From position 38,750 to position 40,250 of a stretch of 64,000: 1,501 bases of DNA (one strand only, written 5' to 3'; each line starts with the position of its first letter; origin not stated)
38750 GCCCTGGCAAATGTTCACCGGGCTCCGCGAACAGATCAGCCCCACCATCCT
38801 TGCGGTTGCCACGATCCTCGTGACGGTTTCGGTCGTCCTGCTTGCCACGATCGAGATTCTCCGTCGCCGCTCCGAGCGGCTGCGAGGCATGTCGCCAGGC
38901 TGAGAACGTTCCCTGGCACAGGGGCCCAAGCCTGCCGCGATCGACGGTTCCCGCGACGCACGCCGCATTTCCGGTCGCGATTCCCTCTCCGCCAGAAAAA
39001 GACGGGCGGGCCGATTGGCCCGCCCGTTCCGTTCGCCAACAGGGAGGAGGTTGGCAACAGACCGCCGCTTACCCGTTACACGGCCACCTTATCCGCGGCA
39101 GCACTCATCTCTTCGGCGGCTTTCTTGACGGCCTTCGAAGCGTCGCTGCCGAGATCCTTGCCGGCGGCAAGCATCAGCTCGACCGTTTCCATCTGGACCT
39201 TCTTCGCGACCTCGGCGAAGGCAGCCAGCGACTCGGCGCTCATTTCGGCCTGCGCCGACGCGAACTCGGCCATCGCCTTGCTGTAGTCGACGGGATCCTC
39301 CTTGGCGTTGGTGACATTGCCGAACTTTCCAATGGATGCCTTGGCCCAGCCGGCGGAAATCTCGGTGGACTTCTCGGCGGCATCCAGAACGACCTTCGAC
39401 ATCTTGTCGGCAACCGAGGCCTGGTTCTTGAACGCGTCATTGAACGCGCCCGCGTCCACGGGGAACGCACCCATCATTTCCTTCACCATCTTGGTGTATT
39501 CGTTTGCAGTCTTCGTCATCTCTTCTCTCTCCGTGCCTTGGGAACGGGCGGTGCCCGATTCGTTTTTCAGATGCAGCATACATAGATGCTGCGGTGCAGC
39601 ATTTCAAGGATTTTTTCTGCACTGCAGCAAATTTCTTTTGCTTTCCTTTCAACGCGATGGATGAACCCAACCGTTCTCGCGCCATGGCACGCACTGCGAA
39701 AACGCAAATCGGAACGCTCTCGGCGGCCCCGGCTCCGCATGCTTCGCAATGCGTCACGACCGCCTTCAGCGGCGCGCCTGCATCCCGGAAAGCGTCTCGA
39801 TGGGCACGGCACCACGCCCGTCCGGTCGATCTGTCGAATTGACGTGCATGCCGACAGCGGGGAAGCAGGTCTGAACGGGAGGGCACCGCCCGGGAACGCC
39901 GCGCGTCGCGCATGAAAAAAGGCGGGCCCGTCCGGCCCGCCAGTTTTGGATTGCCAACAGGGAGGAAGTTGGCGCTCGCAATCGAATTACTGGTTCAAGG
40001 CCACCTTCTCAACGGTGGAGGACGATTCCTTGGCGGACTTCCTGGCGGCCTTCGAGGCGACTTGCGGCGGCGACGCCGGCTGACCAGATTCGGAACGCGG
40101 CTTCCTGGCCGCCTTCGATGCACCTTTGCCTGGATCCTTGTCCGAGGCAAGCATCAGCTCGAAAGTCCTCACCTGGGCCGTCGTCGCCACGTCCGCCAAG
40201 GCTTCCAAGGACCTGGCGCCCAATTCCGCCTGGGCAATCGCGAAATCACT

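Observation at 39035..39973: Near-identical hairpins with a CCUCCUCCC-type loop (cuckoo/CcsR-like anti-SD motif) in the 3' UTRs of both phasin paralogs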

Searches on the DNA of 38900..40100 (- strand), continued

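Call 55: search_with_rna_model(model_id=R1, sources=[window, L001, L002, L003, L004, L005, L006, L007, L008, L009, L010, L011, L012, L013, L014, L015, L016, L017, L018, L019, L020, L021, L022, L023, L024, L025, L026, L027, L028, L029, L030, L031, L032, L033, L034, L035, L036, L037, L038, L039, L040, L041, L042, L043, L044, L045, L046, L047, L048, L049, L050, L051, L052, L053, L054, L055, L056, L057, L058, L059, L060, L061, L062, L063, L064, L065, L066, L067, L068, L069, L070, L071, L072, L073, L074, L075, L076, L077, L078, L079, L080], max_evalue=1, make_alignment=true)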
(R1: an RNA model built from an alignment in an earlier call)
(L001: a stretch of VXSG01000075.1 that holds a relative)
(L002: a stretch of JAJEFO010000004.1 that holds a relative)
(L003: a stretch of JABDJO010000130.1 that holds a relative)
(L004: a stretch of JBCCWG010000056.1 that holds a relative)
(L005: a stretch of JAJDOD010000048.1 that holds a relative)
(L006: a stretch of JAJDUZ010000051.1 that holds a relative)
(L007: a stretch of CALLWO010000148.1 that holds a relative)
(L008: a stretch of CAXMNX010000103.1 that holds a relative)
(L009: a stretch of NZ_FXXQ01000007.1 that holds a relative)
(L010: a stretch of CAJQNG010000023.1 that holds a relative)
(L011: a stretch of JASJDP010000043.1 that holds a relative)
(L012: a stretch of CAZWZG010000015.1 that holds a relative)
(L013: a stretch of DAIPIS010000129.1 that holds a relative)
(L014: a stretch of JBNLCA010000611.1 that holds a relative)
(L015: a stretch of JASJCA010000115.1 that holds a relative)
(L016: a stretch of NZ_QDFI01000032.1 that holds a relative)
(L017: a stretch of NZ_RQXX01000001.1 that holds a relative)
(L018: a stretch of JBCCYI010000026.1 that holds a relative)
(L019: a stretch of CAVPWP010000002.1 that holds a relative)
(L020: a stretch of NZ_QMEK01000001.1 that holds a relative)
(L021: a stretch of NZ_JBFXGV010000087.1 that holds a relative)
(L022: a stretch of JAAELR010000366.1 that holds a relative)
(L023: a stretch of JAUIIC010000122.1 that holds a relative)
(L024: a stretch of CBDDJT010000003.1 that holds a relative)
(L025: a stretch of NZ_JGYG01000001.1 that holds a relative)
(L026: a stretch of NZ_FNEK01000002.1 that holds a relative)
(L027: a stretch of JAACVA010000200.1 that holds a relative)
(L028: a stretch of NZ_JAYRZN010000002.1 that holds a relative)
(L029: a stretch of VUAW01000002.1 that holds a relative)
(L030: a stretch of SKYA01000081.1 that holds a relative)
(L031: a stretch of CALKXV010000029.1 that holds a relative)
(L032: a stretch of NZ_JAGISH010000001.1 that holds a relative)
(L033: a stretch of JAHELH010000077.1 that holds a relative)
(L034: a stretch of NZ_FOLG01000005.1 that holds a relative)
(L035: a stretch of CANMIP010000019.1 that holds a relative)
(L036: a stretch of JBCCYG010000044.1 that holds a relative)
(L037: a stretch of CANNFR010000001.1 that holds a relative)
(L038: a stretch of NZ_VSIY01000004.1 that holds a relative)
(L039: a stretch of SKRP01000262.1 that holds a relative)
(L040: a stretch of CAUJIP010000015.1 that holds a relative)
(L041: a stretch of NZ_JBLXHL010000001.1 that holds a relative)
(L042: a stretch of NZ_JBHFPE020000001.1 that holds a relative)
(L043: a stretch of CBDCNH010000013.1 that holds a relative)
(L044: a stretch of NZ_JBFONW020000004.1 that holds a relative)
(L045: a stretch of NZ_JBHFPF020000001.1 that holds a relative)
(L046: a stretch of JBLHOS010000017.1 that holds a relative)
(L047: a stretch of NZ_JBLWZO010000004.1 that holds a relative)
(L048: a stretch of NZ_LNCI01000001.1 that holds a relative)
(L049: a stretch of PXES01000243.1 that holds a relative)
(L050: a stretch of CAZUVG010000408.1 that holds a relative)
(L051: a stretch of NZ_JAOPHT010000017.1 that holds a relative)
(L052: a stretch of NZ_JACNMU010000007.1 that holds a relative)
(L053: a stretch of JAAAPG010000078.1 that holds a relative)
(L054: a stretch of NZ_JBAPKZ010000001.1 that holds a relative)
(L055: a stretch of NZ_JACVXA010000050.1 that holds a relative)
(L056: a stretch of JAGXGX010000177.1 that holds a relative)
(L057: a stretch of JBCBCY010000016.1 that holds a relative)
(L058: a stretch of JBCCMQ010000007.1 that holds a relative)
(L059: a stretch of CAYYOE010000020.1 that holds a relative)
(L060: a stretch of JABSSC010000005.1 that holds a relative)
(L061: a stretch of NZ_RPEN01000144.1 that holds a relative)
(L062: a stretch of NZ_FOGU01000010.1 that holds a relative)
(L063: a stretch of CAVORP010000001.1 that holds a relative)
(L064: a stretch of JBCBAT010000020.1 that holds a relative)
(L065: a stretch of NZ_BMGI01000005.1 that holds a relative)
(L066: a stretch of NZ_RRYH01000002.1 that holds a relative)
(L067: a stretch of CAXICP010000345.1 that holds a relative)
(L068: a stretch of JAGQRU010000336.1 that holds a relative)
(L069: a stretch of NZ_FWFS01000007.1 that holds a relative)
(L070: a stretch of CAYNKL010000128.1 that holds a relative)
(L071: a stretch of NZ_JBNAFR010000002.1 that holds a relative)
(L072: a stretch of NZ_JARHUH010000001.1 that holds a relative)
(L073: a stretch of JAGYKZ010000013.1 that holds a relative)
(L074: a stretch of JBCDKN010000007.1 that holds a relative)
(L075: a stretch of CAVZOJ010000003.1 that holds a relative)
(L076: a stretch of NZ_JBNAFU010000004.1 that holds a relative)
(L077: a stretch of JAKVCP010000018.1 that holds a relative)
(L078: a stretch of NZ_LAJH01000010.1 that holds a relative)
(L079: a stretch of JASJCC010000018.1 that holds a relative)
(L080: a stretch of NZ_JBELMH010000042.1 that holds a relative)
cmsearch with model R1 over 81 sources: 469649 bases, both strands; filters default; matches with E-value up to 1: 138.
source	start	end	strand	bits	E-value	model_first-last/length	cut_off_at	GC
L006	2955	3017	+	68.7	2.6e-15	1-64/64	no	0.57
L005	2954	3016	+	64.3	3.5e-14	1-64/64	no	0.54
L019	2974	3036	+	63.1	7.5e-14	1-64/64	no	0.63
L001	2958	3019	+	62.7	9.1e-14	1-64/64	no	0.61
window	38999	39060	-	62.6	1e-13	1-64/64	no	0.68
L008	2960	3022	+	62.4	1.1e-13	1-64/64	no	0.56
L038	2960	3021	+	62.3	1.2e-13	1-64/64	no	0.66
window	39915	39978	-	62.1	1.3e-13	1-64/64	no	0.62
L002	2960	3020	+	62.1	1.4e-13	1-64/64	no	0.61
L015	2947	3009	+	61.4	2.1e-13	1-64/64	no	0.7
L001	2068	2129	+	61.3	2.1e-13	1-64/64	no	0.63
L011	2949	3011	+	59.3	7.4e-13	1-64/64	no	0.68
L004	2949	3010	+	59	8.6e-13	1-64/64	no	0.58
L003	2960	3023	+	57.6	2e-12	1-64/64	no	0.59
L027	1580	1641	+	57.2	2.6e-12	1-64/64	no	0.65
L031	2950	3013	+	57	2.9e-12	1-64/64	no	0.56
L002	2046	2107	+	56.6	3.6e-12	1-64/64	no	0.58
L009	2954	3015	+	55.5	6.9e-12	1-64/64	no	0.6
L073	2969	3032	+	54.8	1e-11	1-64/64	no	0.61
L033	2950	3012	+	54.8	1e-11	1-64/64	no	0.7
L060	2957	3021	+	54.7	1.1e-11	1-64/64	no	0.58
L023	2969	3030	+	54.3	1.5e-11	1-64/64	no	0.68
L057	2958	3022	+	54.1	1.6e-11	1-64/64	no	0.57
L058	2949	3010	+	53.7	2e-11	1-64/64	no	0.71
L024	2970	3031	+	53.6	2.1e-11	1-64/64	no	0.68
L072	2963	3027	+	53.4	2.5e-11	1-64/64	no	0.69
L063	2948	3011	+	52.6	3.9e-11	1-64/64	no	0.61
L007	2960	3022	+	51.3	8.6e-11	1-64/64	no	0.54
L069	2961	3023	+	51.1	9.7e-11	1-64/64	no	0.68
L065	2953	3013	+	50.5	1.4e-10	1-64/64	no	0.67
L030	2959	3024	+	50.1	1.8e-10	1-64/64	no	0.68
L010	2986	3048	+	50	1.9e-10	1-64/64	no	0.54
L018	2960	3028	+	49.1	3.2e-10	1-64/64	no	0.67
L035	2968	3031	+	48.6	4.3e-10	1-64/64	no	0.62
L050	1659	1722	+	48.5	4.6e-10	1-64/64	no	0.73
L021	844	906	+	48.1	5.7e-10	1-64/64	no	0.7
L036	2946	3019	+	47.9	6.6e-10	1-64/64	no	0.62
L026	2968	3030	+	47.8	6.9e-10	1-64/64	no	0.6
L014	2966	3030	+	46.4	1.6e-09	1-64/64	no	0.63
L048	2992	3060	+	46.4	1.6e-09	1-64/64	no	0.68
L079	2966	3030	+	46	2.1e-09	1-64/64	no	0.62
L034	3006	3074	+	44.9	4.1e-09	1-64/64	no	0.65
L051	2968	3034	+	44.7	4.4e-09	1-64/64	no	0.67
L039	2965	3027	+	44.7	4.5e-09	1-64/64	no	0.63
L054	2959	3031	+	44.6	4.8e-09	1-64/64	no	0.6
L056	2959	3031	+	44.6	4.8e-09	1-64/64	no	0.6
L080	2939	3002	+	44.3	5.8e-09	1-64/64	no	0.62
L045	2954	3025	+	44.1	6.6e-09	1-64/64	no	0.67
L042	2954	3025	+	43.5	9.3e-09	1-64/64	no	0.64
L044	2956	3017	+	42.7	1.4e-08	1-64/64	no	0.6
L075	2943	3007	+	42.3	1.9e-08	1-64/64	no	0.66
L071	2950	3016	+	42.1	2.1e-08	1-64/64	no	0.55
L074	2950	3016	+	42.1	2.1e-08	1-64/64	no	0.55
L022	2972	3033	+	41.4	3.2e-08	1-64/64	no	0.66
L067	2986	3055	+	40.7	4.8e-08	1-64/64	no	0.67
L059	3016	3079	+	40.7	5e-08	1-64/64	no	0.69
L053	2964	3028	+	40.2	6.4e-08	1-64/64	no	0.69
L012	2947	3011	+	38.2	2.2e-07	1-64/64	no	0.66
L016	2976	3047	+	38.1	2.3e-07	1-64/64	no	0.64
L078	2961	3022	+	38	2.5e-07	1-64/64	no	0.63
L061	2965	3029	+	38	2.5e-07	1-64/64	no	0.65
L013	2973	3042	+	37.5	3.4e-07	1-64/64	no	0.67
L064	2973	3041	+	34.6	1.9e-06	1-64/64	no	0.59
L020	2976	3034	+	32.4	7e-06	1-64/64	no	0.64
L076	2951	3016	+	30.4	2.4e-05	1-64/64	no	0.62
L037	2961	3028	+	29.3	4.4e-05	1-64/64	no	0.71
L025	2949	3012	+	29.2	4.9e-05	1-64/64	no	0.56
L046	2960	3025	+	29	5.4e-05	1-64/64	no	0.62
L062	2967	3018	+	27.5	0.00013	1-64/64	no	0.69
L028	2971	3029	+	27.3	0.00015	1-64/64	no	0.68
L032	2974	3040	+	27.2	0.00016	1-64/64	no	0.57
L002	2076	2130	-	26.1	0.00031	1-64/64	no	0.62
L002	2991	3046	-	25.8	0.00036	1-64/64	no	0.59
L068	1633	1682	+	25.5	0.00044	1-64/64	no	0.56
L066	2967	3028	+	25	0.00057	1-64/64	no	0.76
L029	2942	3012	+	24.5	0.00079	1-64/64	no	0.59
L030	2996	3089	-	23.7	0.0013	1-64/64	no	0.55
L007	2991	3035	-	23.4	0.0015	1-64/64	no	0.56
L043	3013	3069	+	23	0.0019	1-64/64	no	0.67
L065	2986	3028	-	22.9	0.0021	1-64/64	no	0.65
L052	2978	3031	+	21.8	0.0039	1-64/64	no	0.48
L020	3009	3032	-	21.7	0.0043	36-59/64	no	0.71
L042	2992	3088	-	21.3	0.0054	1-64/64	no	0.65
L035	3004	3092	-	21.3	0.0054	1-64/64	no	0.57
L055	2980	3030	+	21.3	0.0056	1-64/64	no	0.8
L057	3738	3799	+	21.2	0.0057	1-64/64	no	0.63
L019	3009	3033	-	20.6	0.0085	36-59/64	no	0.76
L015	2985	3007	-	20.3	0.0097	36-59/64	no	0.83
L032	3180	3236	+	20.2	0.01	1-64/64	no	0.74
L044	2991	3014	-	19.6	0.015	36-59/64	no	0.75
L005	2988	3065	-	19.6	0.015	1-64/64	no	0.65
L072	3692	3748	-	19.5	0.016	1-64/64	no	0.63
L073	3001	3050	-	19.1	0.02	1-64/64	no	0.48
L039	3001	3025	-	18.9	0.023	36-59/64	no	0.72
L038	2995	3018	-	18.9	0.023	36-59/64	no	0.75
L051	3001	3073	-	18.8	0.024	1-64/64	no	0.6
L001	2098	2148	-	18.8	0.024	1-64/64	no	0.71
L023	3005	3092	-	18.7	0.026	1-64/64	no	0.64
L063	2984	3015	-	18.5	0.029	29-59/64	no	0.66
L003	2992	3051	-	18.5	0.029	1-64/64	no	0.58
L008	2996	3019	-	18.5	0.03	36-59/64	no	0.71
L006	2991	3014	-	18.4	0.03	36-59/64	no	0.71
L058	2987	3008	-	18.1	0.037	36-59/64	no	0.77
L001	2989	3035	-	17.8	0.045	1-64/64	no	0.7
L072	3664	3723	+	17.3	0.061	1-64/64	no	0.78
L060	2995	3018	-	17.2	0.063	36-59/64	no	0.71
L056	2998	3094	-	17.1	0.065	1-64/64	no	0.64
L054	2998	3094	-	17.1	0.066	1-64/64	no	0.63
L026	3005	3028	-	16.8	0.079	36-59/64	no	0.67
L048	3030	3058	-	16.6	0.091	36-59/64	no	0.69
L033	2987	3007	-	16.5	0.094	38-59/64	no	0.86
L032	107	165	+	16.4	0.099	1-64/64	no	0.61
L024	3006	3093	-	16.3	0.1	1-64/64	no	0.64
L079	3002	3027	-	16.1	0.12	36-59/64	no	0.69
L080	2974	2999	-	16.1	0.12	36-59/64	no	0.69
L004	2984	3007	-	16.1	0.12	36-59/64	no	0.67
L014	2995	3066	-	16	0.13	1-64/64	no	0.54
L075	2977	3035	-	15.9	0.14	1-64/64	no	0.59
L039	2401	2471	-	15.9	0.14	1-64/64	no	0.45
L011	2987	3009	-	15.8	0.14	36-59/64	no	0.78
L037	2999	3088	-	15.8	0.15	4-61/64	no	0.59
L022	3009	3031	-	15.8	0.15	36-59/64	no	0.74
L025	2988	3009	-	15.5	0.17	36-59/64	no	0.73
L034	3043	3072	-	15.5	0.17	36-59/64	no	0.73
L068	1657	1743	-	15.4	0.19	1-64/64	no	0.54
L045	2992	3045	-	15.3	0.19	1-64/64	no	0.69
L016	3021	3045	-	15.1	0.22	36-59/64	no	0.64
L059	3051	3077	-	15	0.24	36-59/64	no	0.67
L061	3002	3027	-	15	0.24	36-59/64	no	0.65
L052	3005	3092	-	14.8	0.27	1-64/64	no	0.55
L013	3014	3101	-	14.5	0.31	1-64/64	no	0.61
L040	2957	3012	+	14.5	0.32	1-64/64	no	0.62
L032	3209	3233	-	14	0.42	36-59/64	no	0.76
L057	2997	3016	-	13.4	0.61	39-58/64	no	0.8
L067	3025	3050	-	13.3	0.63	38-59/64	no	0.73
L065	4996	5015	-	13.2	0.69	39-58/64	no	0.8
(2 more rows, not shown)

Alignment A5: 138 matches aligned to the model, 157 columns, each read 5' to 3' on its own strand. Consensus structure (alignment columns), stored with it:
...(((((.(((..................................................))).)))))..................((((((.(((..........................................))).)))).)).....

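Call 56: search_with_rna_model(model_id=R1, sources=[window, L001, L002, L003, L004, L005, L006, L007, L008, L009, L010, L011, L012, L013, L014, L015, L016, L018, L019, L020, L021, L022, L023, L024, L026, L027, L030, L031, L033, L034, L035, L036, L038, L039, L042, L044, L045, L048, L050, L051, L053, L054, L056, L057, L058, L059, L060, L061, L063, L064, L065, L067, L069, L071, L072, L073, L074, L075, L078, L079, L080], max_evalue=0.000001, make_alignment=true)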
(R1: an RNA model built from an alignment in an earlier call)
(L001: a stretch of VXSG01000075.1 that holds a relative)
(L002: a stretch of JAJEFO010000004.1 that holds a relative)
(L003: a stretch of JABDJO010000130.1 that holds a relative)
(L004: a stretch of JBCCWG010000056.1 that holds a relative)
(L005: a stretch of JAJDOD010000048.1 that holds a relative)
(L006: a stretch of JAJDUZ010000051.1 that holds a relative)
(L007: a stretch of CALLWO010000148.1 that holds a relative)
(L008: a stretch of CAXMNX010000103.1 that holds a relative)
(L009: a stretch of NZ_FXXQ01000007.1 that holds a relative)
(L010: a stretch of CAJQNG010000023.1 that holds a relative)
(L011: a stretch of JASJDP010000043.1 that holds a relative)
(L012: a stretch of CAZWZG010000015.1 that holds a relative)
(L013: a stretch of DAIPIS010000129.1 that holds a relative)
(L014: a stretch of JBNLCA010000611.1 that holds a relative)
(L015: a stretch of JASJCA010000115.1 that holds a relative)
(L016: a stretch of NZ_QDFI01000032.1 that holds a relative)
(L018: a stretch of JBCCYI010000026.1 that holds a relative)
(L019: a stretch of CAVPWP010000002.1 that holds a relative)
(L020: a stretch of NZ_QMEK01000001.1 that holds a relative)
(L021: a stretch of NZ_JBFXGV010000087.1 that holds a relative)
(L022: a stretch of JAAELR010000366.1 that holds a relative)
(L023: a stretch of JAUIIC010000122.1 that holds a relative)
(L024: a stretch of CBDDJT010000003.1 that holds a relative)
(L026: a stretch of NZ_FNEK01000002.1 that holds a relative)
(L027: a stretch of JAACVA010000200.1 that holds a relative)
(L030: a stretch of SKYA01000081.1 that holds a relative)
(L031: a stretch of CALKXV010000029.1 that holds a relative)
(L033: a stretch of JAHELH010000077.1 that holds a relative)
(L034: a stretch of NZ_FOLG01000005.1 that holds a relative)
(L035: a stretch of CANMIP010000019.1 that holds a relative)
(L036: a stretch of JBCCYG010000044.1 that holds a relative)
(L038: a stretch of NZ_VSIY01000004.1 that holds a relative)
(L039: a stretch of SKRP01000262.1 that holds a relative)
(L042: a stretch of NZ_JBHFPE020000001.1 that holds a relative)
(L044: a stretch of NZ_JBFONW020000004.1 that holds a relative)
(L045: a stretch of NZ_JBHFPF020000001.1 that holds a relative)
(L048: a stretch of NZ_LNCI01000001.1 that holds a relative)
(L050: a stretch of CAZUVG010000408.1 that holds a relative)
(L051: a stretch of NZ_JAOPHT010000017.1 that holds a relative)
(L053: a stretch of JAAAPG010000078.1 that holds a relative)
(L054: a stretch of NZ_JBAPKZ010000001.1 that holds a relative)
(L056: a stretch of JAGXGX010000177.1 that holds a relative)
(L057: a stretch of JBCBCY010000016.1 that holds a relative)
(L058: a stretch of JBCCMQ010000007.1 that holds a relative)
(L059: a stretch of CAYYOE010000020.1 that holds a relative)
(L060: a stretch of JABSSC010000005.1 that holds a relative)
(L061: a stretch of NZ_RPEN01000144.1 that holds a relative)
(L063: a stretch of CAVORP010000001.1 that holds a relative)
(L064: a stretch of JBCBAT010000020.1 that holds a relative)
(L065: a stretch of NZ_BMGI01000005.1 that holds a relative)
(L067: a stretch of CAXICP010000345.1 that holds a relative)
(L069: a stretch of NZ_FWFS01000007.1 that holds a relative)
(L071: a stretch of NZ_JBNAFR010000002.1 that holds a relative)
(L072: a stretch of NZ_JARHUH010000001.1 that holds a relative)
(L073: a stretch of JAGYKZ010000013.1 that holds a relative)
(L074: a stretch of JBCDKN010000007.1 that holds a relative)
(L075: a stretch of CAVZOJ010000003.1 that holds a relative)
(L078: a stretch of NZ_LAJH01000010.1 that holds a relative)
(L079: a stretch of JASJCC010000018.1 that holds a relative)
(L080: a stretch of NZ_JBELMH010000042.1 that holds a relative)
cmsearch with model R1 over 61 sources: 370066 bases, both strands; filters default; matches with E-value up to 0.000001: 62.
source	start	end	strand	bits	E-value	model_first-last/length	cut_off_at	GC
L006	2955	3017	+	68.7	2e-15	1-64/64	no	0.57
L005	2954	3016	+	64.3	2.8e-14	1-64/64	no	0.54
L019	2974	3036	+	63.1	5.9e-14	1-64/64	no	0.63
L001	2958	3019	+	62.7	7.1e-14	1-64/64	no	0.61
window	38999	39060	-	62.6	8e-14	1-64/64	no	0.68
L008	2960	3022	+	62.4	9e-14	1-64/64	no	0.56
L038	2960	3021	+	62.3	9.2e-14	1-64/64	no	0.66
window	39915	39978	-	62.1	1e-13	1-64/64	no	0.62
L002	2960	3020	+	62.1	1.1e-13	1-64/64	no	0.61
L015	2947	3009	+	61.4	1.6e-13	1-64/64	no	0.7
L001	2068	2129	+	61.3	1.7e-13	1-64/64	no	0.63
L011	2949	3011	+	59.3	5.8e-13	1-64/64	no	0.68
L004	2949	3010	+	59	6.8e-13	1-64/64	no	0.58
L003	2960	3023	+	57.6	1.6e-12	1-64/64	no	0.59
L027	1580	1641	+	57.2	2e-12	1-64/64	no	0.65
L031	2950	3013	+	57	2.3e-12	1-64/64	no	0.56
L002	2046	2107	+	56.6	2.9e-12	1-64/64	no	0.58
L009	2954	3015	+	55.5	5.4e-12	1-64/64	no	0.6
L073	2969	3032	+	54.8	8.1e-12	1-64/64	no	0.61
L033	2950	3012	+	54.8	8.3e-12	1-64/64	no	0.7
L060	2957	3021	+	54.7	8.7e-12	1-64/64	no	0.58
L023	2969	3030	+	54.3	1.2e-11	1-64/64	no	0.68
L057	2958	3022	+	54.1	1.3e-11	1-64/64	no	0.57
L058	2949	3010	+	53.7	1.6e-11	1-64/64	no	0.71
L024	2970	3031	+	53.6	1.7e-11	1-64/64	no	0.68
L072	2963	3027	+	53.4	1.9e-11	1-64/64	no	0.69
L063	2948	3011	+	52.6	3e-11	1-64/64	no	0.61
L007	2960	3022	+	51.3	6.8e-11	1-64/64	no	0.54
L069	2961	3023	+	51.1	7.7e-11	1-64/64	no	0.68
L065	2953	3013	+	50.5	1.1e-10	1-64/64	no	0.67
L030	2959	3024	+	50.1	1.4e-10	1-64/64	no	0.68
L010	2986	3048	+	50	1.5e-10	1-64/64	no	0.54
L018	2960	3028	+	49.1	2.5e-10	1-64/64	no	0.67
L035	2968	3031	+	48.6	3.4e-10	1-64/64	no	0.62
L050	1659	1722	+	48.5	3.6e-10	1-64/64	no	0.73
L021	844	906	+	48.1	4.5e-10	1-64/64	no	0.7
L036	2946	3019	+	47.9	5.2e-10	1-64/64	no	0.62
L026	2968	3030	+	47.8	5.4e-10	1-64/64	no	0.6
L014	2966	3030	+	46.4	1.2e-09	1-64/64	no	0.63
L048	2992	3060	+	46.4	1.3e-09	1-64/64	no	0.68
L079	2966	3030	+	46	1.6e-09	1-64/64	no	0.62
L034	3006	3074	+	44.9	3.2e-09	1-64/64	no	0.65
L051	2968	3034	+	44.7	3.5e-09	1-64/64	no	0.67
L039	2965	3027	+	44.7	3.6e-09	1-64/64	no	0.63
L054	2959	3031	+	44.6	3.8e-09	1-64/64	no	0.6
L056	2959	3031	+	44.6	3.8e-09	1-64/64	no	0.6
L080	2939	3002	+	44.3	4.5e-09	1-64/64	no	0.62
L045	2954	3025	+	44.1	5.2e-09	1-64/64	no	0.67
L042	2954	3025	+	43.5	7.3e-09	1-64/64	no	0.64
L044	2956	3017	+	42.7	1.1e-08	1-64/64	no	0.6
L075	2943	3007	+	42.3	1.5e-08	1-64/64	no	0.66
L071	2950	3016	+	42.1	1.7e-08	1-64/64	no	0.55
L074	2950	3016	+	42.1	1.7e-08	1-64/64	no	0.55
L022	2972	3033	+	41.4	2.5e-08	1-64/64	no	0.66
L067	2986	3055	+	40.7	3.7e-08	1-64/64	no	0.67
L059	3016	3079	+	40.7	3.9e-08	1-64/64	no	0.69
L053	2964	3028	+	40.2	5.1e-08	1-64/64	no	0.69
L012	2947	3011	+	38.2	1.7e-07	1-64/64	no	0.66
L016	2976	3047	+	38.1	1.8e-07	1-64/64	no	0.64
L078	2961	3022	+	38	1.9e-07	1-64/64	no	0.63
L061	2965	3029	+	38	2e-07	1-64/64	no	0.65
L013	2973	3042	+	37.5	2.6e-07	1-64/64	no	0.67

Alignment A6: 62 matches aligned to the model, 95 columns, each read 5' to 3' on its own strand. Consensus structure (alignment columns), stored with it:
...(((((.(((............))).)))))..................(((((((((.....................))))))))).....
